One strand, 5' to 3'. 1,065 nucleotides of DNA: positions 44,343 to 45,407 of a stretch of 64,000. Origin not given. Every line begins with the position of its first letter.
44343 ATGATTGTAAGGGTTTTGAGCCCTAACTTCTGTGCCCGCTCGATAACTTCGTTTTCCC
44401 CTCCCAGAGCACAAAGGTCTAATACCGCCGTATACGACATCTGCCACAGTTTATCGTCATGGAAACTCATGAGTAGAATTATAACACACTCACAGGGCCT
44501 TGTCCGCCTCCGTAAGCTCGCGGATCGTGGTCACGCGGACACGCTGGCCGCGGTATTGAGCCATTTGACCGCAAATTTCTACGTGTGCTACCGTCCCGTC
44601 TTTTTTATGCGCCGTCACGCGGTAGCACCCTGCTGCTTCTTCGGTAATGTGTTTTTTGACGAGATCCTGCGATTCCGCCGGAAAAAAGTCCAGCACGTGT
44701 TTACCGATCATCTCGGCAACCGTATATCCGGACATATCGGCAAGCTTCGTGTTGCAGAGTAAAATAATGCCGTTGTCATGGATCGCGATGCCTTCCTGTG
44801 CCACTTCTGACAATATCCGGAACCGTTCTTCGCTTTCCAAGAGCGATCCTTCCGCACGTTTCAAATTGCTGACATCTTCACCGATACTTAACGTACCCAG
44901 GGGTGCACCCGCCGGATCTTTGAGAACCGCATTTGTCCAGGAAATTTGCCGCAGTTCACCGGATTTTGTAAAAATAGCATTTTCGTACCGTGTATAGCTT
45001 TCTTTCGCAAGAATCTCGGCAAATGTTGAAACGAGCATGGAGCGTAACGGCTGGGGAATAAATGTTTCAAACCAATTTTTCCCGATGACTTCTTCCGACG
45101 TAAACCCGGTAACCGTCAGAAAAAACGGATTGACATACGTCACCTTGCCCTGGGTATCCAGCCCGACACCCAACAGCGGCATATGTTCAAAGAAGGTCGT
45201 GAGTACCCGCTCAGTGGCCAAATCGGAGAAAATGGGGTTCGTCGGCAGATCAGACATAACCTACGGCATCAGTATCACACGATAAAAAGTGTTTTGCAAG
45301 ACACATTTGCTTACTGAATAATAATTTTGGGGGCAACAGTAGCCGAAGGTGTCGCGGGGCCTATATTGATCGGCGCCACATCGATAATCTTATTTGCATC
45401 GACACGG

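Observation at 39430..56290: At least five genes interrupted by frameshifts at homopolymer or simple runs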

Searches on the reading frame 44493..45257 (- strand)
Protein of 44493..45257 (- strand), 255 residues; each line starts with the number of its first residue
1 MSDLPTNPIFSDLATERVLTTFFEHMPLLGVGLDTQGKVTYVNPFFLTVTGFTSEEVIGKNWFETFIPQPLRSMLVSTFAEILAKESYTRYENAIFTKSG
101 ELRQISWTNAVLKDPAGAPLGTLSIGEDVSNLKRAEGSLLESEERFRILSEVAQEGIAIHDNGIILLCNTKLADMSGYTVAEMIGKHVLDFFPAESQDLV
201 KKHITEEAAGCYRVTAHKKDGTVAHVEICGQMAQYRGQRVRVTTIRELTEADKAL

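Call 15: find_encoding_contigs(protein=window:44493-45257:-, flank=10000, max_places=10)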
Protein window:44493-45257:- (255 aa): no gene with exactly this product is on record in the collection.

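Call 40: list_cluster_members(proteins=[window:44493-45257:-, window:45735-46346:+, window:46346-47440:+, window:48623-49609:+, window:50705-51367:+, P0131, P0181, P0065, window:60881-62797:-, window:40224-41060:-])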
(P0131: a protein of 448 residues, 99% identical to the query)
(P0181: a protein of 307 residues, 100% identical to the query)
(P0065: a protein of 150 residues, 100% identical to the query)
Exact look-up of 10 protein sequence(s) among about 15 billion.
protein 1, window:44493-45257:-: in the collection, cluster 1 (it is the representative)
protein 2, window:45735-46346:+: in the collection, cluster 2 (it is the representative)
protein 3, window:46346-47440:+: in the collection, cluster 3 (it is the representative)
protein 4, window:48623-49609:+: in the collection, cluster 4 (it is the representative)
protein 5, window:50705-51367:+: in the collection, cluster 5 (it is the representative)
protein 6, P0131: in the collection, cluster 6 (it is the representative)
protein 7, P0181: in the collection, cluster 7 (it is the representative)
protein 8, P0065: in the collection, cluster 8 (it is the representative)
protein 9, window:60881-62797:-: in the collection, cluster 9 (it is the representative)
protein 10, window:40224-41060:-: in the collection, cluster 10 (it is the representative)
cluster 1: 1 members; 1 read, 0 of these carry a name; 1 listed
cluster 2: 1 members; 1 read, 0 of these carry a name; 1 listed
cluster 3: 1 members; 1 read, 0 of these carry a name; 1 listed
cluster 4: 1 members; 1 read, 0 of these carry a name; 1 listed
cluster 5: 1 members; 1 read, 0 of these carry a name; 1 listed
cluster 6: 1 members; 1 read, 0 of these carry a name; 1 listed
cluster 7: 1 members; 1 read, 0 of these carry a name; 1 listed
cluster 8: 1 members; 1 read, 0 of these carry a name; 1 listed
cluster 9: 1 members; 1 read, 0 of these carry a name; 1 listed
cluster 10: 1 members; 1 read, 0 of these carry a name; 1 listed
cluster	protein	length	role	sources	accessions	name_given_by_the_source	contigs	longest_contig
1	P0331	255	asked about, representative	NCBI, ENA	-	-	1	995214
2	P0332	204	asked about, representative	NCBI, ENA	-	-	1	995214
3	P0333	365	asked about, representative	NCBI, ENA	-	-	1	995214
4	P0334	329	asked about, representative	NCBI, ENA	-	-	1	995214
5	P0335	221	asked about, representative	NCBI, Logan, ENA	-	-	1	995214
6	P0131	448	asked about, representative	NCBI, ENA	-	-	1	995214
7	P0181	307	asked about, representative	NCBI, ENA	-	-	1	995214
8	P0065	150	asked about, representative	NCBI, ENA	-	-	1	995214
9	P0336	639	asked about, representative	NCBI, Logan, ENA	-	-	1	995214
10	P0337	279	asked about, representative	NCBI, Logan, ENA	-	-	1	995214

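Call 41: find_encoding_contigs(protein=P0335, flank=10000, max_places=10)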
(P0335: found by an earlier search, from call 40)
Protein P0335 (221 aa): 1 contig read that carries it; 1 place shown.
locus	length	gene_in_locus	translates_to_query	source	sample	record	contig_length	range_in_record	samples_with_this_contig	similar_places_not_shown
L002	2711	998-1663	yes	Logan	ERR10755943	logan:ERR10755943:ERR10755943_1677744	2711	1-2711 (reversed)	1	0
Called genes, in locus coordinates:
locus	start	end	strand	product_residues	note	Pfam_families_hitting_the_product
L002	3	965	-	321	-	?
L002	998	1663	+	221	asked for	PF13489:Methyltransf_23, PF05175:MTS (weak), PF06325:PrmA (weak), PF07021:MetW, PF13847:Methyltransf_31, PF08241:Methyltransf_11, PF08242:Methyltransf_12, PF13649:Methyltransf_25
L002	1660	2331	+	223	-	PF00535:Glycos_transf_2, PF12804:NTP_transf_3 (faint)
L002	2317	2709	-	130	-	?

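Call 42: find_encoding_contigs(protein=P0336, flank=10000, max_places=10)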
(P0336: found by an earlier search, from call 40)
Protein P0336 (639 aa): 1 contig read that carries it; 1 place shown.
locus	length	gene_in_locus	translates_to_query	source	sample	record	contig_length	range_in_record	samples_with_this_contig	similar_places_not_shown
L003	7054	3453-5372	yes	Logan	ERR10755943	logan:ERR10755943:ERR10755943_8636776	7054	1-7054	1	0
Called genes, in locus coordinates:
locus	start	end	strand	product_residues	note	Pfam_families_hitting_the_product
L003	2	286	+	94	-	?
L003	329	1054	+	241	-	PF13399:LytR_C (weak)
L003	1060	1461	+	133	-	-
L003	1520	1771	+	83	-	-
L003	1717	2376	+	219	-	PF08843:AbiEii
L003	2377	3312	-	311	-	-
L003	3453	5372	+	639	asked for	PF12728:HTH_17, PF02743:dCache_1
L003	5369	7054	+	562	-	?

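Call 52: search_protein_families(library=pfam, proteins=[window:44493-45257:-], max_evalue=0.01)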
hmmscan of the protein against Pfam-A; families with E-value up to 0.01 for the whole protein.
window:44493-45257:- (255 aa): 6 families
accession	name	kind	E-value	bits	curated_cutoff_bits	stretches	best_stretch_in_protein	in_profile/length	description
PF13426.13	PAS_9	-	6.1e-20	71.9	27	2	155-250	2-103/103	PAS domain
PF00989.32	PAS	-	2.4e-19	69.9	22.6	2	157-240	15-103/113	PAS fold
PF08448.16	PAS_4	-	7.5e-17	62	23.1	2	23-134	1-110/110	PAS fold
PF08447.18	PAS_3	-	3.3e-14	53.4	25.6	2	40-122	2-85/89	PAS fold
PF13188.13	PAS_8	-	8.6e-13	48.1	21.8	2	144-197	1-55/65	PAS domain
PF24820.1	Diguanyl_cycl_sensor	-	0.00012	22.4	28.1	0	156-210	9-63/109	Diguanylate cyclase-like sensor domain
